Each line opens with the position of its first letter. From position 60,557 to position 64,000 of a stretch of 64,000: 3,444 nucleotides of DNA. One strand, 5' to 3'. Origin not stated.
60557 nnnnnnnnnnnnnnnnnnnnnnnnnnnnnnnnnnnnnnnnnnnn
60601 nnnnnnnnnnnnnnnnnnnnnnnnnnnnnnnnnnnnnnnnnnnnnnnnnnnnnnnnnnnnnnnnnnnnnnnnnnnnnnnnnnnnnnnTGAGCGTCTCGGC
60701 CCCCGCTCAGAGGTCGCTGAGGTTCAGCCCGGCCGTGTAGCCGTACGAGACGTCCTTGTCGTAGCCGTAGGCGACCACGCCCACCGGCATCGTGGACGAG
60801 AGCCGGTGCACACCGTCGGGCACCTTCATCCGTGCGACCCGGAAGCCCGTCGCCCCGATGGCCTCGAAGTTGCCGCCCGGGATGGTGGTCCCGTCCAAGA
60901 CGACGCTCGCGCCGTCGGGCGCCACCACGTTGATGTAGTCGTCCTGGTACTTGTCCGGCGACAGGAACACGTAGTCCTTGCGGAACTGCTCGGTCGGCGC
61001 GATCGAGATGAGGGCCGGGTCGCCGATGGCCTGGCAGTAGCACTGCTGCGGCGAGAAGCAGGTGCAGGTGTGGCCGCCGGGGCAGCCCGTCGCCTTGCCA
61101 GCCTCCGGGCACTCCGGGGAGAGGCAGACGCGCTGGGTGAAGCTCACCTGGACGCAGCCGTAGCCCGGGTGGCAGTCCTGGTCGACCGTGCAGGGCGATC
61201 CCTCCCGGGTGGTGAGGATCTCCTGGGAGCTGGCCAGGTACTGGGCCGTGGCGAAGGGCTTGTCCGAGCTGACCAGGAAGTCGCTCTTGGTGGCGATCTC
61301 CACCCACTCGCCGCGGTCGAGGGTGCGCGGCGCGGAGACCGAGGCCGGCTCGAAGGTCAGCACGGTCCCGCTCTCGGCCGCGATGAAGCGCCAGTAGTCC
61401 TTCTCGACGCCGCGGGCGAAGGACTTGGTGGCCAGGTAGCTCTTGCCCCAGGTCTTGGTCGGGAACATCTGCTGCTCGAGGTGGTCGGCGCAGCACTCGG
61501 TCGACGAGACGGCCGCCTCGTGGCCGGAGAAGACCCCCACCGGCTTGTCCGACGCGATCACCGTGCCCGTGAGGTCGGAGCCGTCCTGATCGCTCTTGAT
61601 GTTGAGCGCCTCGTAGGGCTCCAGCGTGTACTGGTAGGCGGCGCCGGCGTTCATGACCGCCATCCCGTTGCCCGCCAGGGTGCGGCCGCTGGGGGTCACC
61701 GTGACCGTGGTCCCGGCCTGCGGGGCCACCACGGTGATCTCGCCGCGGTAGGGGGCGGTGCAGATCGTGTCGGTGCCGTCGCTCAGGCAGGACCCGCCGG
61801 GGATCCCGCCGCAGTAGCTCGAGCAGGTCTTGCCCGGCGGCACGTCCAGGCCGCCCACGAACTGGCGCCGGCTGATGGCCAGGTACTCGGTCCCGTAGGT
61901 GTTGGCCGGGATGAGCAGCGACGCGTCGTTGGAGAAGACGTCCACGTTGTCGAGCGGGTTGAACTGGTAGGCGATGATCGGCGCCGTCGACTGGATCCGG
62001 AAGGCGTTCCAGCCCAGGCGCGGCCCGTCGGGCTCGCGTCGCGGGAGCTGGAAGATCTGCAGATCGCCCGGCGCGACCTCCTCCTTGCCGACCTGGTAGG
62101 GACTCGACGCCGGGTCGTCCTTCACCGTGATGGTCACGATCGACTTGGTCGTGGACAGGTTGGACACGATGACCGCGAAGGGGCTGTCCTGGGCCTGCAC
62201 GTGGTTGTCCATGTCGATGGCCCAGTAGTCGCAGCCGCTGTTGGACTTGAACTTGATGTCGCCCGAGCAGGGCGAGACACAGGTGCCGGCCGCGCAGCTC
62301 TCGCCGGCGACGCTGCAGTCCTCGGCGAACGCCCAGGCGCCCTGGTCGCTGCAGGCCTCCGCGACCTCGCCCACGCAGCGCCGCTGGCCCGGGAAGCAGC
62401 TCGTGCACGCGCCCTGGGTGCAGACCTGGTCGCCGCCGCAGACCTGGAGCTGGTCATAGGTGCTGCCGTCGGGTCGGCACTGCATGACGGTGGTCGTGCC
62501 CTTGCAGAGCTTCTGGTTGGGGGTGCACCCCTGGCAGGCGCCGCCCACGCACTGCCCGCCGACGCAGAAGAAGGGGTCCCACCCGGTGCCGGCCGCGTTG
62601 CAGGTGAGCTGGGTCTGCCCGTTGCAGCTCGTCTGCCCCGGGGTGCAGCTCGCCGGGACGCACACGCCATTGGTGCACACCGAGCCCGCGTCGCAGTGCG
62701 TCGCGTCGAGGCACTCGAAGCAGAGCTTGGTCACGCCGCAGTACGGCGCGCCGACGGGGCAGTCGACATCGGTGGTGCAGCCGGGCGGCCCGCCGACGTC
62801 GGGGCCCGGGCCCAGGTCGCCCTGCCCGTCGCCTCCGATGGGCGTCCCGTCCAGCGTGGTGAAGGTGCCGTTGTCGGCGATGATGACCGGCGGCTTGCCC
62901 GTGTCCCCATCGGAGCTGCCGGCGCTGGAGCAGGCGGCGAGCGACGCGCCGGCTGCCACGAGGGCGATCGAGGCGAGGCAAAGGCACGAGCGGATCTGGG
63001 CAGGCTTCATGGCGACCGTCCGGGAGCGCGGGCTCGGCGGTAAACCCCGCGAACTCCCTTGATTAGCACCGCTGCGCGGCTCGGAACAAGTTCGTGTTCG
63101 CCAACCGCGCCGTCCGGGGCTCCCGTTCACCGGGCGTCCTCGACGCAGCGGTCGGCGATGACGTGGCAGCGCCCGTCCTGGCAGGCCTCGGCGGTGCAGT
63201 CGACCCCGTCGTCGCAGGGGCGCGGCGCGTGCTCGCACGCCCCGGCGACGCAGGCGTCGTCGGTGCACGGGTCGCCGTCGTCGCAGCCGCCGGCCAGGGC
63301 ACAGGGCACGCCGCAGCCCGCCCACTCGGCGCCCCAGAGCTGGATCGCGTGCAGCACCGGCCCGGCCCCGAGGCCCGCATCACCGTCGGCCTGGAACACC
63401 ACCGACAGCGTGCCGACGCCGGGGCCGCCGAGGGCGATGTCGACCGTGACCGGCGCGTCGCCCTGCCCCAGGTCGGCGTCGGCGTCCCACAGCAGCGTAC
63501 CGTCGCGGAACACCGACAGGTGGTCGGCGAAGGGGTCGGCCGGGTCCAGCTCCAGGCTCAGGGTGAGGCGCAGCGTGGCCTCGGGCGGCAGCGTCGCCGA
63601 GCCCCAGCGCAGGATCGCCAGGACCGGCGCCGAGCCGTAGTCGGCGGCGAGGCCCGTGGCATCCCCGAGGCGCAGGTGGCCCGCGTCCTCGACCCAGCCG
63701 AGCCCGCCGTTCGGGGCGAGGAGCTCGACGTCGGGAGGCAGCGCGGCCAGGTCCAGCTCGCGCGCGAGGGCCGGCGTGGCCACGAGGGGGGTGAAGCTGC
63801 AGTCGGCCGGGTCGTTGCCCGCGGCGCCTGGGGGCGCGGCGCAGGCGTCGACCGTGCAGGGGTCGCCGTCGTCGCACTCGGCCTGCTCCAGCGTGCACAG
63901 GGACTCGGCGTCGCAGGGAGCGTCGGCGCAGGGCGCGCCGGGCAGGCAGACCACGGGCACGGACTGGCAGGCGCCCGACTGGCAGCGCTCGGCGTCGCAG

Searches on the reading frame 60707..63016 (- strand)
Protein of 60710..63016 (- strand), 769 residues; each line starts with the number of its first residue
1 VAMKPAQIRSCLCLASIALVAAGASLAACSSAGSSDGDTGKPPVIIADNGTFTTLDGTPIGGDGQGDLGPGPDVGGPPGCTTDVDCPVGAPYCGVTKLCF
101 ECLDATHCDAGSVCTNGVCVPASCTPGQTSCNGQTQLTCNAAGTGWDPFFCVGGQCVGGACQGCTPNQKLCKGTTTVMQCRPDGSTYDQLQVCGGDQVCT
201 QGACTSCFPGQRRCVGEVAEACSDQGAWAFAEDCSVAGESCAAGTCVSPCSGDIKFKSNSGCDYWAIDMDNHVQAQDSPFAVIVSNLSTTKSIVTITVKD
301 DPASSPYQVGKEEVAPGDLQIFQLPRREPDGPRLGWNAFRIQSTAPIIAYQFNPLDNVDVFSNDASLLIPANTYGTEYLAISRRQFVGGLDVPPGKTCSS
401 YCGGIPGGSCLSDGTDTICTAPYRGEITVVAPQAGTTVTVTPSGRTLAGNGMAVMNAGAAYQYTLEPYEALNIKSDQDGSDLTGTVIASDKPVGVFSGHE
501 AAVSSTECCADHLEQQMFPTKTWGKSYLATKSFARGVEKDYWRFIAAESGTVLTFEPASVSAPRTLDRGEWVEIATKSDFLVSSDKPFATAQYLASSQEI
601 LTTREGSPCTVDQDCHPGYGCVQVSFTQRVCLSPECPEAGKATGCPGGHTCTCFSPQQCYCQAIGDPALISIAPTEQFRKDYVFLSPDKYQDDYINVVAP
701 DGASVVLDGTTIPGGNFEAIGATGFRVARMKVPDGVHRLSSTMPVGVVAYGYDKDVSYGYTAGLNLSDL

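Call 73: search_protein_families(library=pfam, proteins=[window:60710-63016:-], max_evalue=0.0001)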
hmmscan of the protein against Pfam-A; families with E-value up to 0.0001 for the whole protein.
window:60710-63016:- (769 aa): 1 family
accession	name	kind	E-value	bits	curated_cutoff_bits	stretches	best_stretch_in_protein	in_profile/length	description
PF17517.7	IgGFc_binding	-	7e-71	239.3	25.6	2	364-600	1-200/297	IgGFc binding protein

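Call 84: find_encoding_contigs(protein=window:60707-63010:-, flank=10000, max_places=4)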
Protein window:60707-63010:- (767 aa): 1 contig read that carries it; 1 place shown.
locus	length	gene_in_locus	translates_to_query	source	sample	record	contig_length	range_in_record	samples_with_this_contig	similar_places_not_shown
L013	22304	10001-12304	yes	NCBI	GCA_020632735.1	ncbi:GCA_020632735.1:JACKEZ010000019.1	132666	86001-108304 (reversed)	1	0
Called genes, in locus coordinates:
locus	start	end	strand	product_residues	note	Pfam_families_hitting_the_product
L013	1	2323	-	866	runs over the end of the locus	PF02861:Clp_N, PF23569:NBD_SMAX1, PF00004:AAA, PF17871:AAA_lid_9, PF00004:AAA, PF07724:AAA_2, PF07728:AAA_5, PF10431:ClpB_D2-small, +10 more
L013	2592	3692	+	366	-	PF04542:Sigma70_r2, PF04545:Sigma70_r4 (weak)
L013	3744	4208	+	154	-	PF07238:PilZ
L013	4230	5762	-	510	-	-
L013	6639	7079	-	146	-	-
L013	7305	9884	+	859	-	PF00526:Dicty_CTDC (faint)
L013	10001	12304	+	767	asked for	PF17517:IgGFc_binding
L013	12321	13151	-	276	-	-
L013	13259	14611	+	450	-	PF00070:Pyr_redox (weak), PF00890:FAD_binding_2, PF01266:DAO (weak), PF01494:FAD_binding_3 (weak), PF03486:HI0933_like (weak), PF07992:Pyr_redox_2 (weak), PF13450:NAD_binding_8, PF01593:Amino_oxidase, +1 more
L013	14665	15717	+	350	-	PF01073:3Beta_HSD, PF01370:Epimerase, PF02719:Polysacc_synt_2, PF04321:RmlD_sub_bind, PF16363:GDP_Man_Dehyd, PF13460:NAD_binding_10, PF07993:NAD_binding_4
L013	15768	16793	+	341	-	PF01073:3Beta_HSD, PF01370:Epimerase, PF02719:Polysacc_synt_2 (weak), PF04321:RmlD_sub_bind, PF13460:NAD_binding_10, PF16363:GDP_Man_Dehyd, PF07993:NAD_binding_4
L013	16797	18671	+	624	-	PF13522:GATase_6, PF13537:GATase_7, PF00733:Asn_synthase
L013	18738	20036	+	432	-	PF01773:Nucleos_tra2_N, PF07670:Gate, PF07662:Nucleos_tra2_C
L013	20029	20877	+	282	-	PF01887:SAM_HAT_N, PF20257:SAM_HAT_C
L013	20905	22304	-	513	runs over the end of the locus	-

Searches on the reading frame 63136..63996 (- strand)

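Call 73: search_protein_families(library=pfam, proteins=[window:63136-63996:-], max_evalue=0.0001)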
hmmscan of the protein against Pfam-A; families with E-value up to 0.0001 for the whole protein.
window:63136-63996:- (287 aa): 1 family
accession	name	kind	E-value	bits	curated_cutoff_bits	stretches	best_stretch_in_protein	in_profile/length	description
PF00526.23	Dicty_CTDC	-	4.8e-05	23.5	27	0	41-52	2-13/24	Dictyostelium (slime mold) repeat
